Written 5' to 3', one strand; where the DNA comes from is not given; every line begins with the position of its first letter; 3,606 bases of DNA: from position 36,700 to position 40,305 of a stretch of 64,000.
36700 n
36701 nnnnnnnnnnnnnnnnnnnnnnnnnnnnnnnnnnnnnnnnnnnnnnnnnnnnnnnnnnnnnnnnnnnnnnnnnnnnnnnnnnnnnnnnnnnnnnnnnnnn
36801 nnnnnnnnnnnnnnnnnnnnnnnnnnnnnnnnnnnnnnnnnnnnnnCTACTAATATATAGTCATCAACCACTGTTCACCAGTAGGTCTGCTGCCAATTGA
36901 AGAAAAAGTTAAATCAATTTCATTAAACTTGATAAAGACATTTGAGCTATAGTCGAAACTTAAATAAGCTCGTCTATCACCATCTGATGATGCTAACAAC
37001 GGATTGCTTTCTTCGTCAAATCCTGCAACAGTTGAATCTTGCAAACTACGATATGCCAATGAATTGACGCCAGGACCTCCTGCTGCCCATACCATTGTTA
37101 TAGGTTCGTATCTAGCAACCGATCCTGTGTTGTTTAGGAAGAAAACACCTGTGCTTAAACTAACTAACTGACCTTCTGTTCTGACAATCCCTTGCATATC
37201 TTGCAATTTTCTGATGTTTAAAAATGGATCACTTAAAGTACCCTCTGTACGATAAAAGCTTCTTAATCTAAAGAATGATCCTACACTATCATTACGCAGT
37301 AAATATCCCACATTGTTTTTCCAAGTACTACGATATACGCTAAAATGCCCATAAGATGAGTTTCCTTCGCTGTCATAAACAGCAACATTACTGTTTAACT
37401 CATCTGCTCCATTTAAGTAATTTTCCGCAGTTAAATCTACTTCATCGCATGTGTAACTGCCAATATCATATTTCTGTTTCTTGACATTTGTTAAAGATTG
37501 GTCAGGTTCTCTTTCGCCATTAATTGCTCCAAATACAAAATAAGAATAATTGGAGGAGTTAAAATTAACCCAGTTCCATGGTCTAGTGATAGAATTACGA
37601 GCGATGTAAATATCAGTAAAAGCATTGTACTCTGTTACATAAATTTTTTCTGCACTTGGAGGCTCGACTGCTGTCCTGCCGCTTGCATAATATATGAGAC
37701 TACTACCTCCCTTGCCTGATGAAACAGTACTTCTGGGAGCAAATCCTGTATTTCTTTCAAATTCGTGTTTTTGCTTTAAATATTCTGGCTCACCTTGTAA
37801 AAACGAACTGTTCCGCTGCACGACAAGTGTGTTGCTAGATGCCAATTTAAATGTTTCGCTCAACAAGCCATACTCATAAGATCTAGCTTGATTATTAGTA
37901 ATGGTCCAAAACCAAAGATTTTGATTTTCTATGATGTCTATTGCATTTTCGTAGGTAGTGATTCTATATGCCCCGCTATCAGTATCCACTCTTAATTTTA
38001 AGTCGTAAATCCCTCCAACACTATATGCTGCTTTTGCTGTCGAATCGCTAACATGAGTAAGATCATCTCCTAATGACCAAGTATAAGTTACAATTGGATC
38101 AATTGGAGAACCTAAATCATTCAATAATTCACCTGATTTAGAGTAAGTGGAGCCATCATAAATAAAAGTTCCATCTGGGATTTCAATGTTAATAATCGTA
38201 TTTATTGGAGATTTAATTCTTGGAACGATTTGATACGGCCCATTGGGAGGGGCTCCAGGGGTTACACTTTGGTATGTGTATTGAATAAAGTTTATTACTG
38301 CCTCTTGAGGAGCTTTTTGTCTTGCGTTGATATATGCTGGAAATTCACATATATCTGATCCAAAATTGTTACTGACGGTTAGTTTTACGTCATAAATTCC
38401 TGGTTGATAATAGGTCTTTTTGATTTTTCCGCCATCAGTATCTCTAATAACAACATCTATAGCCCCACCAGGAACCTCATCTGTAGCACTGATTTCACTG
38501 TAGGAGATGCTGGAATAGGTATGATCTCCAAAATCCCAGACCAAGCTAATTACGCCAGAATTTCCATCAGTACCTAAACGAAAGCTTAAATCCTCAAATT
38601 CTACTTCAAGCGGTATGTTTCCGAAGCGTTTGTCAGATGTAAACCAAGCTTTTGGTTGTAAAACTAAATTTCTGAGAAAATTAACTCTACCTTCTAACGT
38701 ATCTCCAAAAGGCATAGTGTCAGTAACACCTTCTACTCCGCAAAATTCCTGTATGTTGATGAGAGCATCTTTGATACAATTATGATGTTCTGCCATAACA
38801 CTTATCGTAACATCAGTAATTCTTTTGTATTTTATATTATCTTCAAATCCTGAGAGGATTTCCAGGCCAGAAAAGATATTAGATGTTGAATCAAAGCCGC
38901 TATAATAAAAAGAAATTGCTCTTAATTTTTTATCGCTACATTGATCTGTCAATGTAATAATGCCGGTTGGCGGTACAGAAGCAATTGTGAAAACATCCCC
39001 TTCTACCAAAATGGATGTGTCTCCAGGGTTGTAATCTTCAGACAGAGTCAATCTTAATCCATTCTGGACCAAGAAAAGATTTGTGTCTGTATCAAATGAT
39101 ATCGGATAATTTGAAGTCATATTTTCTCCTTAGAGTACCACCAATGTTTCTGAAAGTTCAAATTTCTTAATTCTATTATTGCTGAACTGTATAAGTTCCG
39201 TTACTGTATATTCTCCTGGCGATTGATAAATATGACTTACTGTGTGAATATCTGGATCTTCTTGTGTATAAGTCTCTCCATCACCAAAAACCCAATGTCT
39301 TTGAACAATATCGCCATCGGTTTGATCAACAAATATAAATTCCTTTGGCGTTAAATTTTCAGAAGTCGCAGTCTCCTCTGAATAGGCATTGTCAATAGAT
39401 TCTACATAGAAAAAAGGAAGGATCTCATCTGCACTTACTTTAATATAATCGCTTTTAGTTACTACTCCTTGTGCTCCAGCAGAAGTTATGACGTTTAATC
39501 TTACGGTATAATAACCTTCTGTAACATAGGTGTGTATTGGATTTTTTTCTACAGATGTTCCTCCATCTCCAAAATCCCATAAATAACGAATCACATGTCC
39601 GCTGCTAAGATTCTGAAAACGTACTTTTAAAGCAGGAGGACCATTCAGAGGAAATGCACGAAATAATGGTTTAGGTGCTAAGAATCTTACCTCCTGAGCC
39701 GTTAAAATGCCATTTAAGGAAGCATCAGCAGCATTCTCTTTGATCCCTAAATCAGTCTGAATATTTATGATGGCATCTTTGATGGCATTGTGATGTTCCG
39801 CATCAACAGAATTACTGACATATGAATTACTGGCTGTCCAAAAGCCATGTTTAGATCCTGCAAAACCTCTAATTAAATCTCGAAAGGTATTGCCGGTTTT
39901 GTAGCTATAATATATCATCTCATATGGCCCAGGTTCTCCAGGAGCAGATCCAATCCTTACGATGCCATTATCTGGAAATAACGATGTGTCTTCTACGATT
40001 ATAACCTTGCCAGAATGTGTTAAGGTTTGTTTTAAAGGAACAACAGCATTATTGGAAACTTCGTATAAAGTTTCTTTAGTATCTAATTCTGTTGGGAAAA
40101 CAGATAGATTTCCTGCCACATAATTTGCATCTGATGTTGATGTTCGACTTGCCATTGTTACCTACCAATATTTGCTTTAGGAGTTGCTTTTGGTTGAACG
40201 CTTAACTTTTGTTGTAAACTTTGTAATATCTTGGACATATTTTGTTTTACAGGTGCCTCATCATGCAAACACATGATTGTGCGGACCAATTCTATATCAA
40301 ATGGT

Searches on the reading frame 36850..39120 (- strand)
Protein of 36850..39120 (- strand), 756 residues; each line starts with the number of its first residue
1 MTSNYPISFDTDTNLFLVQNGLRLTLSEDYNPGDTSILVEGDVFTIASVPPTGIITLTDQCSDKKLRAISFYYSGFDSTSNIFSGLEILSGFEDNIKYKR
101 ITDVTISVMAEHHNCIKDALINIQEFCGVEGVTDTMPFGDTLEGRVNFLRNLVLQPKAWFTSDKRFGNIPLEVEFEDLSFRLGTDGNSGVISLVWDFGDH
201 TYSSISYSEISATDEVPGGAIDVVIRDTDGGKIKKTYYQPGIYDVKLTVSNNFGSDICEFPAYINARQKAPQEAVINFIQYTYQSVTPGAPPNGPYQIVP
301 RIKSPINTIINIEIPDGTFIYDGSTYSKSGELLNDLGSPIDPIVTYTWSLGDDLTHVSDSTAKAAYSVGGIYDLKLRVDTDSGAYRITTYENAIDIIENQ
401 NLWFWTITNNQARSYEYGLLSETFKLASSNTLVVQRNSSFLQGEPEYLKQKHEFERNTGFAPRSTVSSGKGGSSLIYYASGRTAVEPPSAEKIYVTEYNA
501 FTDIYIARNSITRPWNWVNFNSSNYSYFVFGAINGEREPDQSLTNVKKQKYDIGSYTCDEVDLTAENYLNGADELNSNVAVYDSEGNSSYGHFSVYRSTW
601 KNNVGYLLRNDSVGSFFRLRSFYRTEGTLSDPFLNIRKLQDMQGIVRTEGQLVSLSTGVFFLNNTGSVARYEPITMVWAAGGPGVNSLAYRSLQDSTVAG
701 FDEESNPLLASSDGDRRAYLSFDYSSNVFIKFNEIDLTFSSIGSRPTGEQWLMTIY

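Call 70: search_protein_families(library=pfam, proteins=[window:36850-39120:-], max_evalue=0.001)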
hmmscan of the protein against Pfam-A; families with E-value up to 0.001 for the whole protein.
window:36850-39120:- (756 aa): 2 families
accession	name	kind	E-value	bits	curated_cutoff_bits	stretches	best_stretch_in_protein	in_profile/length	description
PF18911.6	PKD_4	-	6e-14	52.3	27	1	342-386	33-76/85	PKD domain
PF00801.26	PKD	-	6.4e-10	39.3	23.5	1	179-256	24-72/80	PKD domain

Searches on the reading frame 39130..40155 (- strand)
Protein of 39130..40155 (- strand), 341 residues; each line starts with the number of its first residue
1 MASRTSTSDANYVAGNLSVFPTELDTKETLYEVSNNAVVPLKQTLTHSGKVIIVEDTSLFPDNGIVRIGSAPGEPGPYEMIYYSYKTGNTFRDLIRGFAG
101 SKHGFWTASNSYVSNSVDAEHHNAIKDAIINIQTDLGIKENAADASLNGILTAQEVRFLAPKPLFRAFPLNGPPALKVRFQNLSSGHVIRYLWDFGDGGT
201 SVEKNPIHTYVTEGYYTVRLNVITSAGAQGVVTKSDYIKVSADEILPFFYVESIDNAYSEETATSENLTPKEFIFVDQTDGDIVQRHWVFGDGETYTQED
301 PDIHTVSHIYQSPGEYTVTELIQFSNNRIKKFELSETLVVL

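Call 70: search_protein_families(library=pfam, proteins=[window:39130-40155:-], max_evalue=0.001)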
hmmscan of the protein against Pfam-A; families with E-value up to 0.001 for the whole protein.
window:39130-40155:- (341 aa): 2 families
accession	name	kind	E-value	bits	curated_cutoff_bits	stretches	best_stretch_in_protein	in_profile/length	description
PF18911.6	PKD_4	-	7.2e-27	93.7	27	2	176-240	22-85/85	PKD domain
PF00801.26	PKD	-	1.6e-22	79.7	23.5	2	175-229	14-72/80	PKD domain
